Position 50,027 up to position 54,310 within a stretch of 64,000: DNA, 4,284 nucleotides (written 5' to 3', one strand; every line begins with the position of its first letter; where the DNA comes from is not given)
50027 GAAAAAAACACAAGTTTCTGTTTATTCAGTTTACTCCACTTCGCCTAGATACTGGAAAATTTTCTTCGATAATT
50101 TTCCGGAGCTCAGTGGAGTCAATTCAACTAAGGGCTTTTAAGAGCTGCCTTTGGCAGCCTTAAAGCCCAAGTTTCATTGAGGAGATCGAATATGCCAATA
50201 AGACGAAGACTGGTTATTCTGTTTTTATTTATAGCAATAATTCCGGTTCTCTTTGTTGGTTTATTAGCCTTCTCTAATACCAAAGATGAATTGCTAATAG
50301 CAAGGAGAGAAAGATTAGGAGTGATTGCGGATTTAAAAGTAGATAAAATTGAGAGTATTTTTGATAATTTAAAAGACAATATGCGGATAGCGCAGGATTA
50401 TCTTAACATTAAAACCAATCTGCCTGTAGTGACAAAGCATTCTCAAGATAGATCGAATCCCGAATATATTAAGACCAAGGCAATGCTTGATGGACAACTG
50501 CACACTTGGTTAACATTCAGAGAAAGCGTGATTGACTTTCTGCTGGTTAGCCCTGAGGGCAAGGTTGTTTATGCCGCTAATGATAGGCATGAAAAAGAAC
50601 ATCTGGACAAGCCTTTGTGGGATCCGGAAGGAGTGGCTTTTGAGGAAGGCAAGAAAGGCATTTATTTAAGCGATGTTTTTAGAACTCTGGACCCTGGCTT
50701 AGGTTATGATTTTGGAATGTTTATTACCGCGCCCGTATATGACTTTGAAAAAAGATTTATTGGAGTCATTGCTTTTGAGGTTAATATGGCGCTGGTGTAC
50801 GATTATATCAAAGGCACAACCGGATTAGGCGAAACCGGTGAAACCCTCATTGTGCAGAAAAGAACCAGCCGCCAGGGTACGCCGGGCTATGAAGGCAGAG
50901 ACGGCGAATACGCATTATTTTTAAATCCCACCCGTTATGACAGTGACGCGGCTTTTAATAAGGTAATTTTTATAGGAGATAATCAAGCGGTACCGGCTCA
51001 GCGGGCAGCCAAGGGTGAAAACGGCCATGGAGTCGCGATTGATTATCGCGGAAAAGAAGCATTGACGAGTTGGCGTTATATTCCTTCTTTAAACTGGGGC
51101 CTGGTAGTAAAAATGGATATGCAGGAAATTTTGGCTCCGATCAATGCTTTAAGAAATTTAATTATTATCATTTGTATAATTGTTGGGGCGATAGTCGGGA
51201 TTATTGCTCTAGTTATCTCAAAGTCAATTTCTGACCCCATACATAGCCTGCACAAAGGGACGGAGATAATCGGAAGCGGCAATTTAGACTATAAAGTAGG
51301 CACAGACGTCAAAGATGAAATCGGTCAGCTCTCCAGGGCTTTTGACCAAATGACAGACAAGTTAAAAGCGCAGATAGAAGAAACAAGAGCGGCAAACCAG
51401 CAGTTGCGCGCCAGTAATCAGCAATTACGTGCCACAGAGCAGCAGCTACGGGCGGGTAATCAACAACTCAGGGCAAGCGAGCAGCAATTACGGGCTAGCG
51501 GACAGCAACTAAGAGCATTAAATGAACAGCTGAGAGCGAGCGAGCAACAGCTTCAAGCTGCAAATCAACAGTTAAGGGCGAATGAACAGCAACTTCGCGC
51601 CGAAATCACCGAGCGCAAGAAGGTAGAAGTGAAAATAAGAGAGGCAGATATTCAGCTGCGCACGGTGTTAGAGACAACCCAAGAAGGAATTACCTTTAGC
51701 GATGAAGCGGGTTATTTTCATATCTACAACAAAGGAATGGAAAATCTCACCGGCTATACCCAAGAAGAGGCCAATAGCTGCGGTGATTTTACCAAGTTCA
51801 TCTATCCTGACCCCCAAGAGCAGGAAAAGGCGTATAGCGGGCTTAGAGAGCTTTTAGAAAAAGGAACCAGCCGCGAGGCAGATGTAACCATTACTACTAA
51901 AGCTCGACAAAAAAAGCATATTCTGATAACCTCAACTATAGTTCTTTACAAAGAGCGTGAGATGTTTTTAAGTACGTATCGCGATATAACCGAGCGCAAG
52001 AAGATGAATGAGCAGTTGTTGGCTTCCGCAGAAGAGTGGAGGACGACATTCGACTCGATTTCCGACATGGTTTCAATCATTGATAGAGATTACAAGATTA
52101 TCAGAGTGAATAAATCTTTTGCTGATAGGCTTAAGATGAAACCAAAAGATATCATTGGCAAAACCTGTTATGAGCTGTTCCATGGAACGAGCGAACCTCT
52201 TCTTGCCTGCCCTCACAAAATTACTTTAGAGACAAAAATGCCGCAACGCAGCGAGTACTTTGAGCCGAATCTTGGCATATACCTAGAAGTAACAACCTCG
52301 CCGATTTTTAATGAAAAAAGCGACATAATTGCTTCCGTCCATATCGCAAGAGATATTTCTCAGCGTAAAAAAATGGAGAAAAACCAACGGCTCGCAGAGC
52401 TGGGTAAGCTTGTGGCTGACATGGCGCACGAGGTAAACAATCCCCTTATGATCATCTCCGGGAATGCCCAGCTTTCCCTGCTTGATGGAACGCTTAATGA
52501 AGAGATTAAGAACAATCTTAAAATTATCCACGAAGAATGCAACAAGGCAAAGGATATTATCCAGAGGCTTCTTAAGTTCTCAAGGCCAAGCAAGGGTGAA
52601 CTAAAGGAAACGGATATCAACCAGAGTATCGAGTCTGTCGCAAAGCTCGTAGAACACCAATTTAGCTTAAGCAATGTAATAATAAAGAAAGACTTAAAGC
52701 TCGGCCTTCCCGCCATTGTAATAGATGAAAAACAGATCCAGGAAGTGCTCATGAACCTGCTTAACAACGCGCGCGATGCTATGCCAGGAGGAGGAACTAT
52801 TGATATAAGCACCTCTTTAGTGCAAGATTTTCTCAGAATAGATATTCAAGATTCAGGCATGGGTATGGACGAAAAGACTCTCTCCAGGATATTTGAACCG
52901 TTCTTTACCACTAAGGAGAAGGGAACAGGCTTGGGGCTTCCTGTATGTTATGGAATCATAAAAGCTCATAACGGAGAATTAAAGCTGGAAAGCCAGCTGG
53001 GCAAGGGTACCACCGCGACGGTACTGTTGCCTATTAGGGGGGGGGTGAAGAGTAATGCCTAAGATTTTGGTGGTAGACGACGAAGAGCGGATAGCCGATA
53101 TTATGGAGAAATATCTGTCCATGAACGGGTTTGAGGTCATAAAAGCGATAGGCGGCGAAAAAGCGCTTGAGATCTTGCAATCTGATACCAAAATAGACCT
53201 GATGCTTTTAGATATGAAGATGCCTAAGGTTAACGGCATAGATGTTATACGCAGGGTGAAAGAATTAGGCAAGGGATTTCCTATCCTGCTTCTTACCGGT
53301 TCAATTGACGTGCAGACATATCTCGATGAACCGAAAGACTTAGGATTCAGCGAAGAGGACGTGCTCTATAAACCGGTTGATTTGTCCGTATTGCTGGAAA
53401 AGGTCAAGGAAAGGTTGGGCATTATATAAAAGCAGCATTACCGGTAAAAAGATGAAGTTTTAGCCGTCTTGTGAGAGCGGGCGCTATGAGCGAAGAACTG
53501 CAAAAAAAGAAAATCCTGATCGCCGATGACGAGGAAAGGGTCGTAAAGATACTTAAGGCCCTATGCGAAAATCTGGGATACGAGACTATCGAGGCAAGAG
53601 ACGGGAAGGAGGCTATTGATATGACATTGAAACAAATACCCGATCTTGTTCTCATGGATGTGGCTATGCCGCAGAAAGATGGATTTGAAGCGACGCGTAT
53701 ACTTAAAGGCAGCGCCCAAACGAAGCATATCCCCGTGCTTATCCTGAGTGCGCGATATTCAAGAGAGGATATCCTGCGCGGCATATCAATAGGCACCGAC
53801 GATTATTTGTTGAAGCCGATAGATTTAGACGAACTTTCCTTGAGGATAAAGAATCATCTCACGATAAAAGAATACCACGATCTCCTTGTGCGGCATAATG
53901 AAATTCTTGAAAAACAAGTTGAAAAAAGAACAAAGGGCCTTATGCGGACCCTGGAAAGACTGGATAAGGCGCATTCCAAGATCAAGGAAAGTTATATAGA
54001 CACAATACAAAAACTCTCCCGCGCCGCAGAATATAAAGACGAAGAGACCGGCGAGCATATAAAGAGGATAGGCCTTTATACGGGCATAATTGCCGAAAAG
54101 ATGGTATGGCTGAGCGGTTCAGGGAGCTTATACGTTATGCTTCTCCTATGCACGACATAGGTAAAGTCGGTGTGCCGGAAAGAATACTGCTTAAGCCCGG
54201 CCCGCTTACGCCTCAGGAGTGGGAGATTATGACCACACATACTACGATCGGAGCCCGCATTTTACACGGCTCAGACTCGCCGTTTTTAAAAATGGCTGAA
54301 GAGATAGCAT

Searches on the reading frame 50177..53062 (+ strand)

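Call 59: search_protein_families(library=pfam, proteins=[window:50177-53062:+], max_evalue=0.0001)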
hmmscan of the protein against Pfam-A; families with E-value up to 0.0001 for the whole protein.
window:50177-53062:+ (961 aa): 8 families
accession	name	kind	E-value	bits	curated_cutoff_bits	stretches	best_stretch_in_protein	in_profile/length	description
PF02518.31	HATPase_c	-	3.5e-25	89.1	26.4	1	850-953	2-109/111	Histidine kinase-, DNA gyrase B-, and HSP90-like ATPase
PF13426.13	PAS_9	-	1.4e-19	70.7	27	2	630-729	2-103/103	PAS domain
PF08448.16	PAS_4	-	5.8e-18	65.6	23.1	1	625-731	1-109/110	PAS fold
PF00989.32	PAS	-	8.6e-15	55.2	22.6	1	619-727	1-113/113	PAS fold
PF00512.31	HisKA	-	1.2e-13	51.3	26.9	1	742-805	2-64/66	His Kinase A (phospho-acceptor) domain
PF00672.30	HAMP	-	2.6e-12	47.3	25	1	347-397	2-52/53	HAMP domain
PF02743.24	dCache_1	-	7.7e-12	45.7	45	1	49-311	13-239/240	Cache domain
PF13188.13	PAS_8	-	3.9e-08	33.4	21.8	0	621-659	3-43/65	PAS domain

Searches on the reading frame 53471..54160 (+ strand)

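Call 43: search_protein_families(library=pfam, proteins=[window:53471-54160:+], max_evalue=0.0001)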
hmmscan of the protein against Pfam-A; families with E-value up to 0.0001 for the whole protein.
window:53471-54160:+ (229 aa): 1 family
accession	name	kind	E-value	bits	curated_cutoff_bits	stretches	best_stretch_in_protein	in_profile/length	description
PF00072.30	Response_reg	-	3.7e-26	91.9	30.2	1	15-126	1-110/111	Response regulator receiver domain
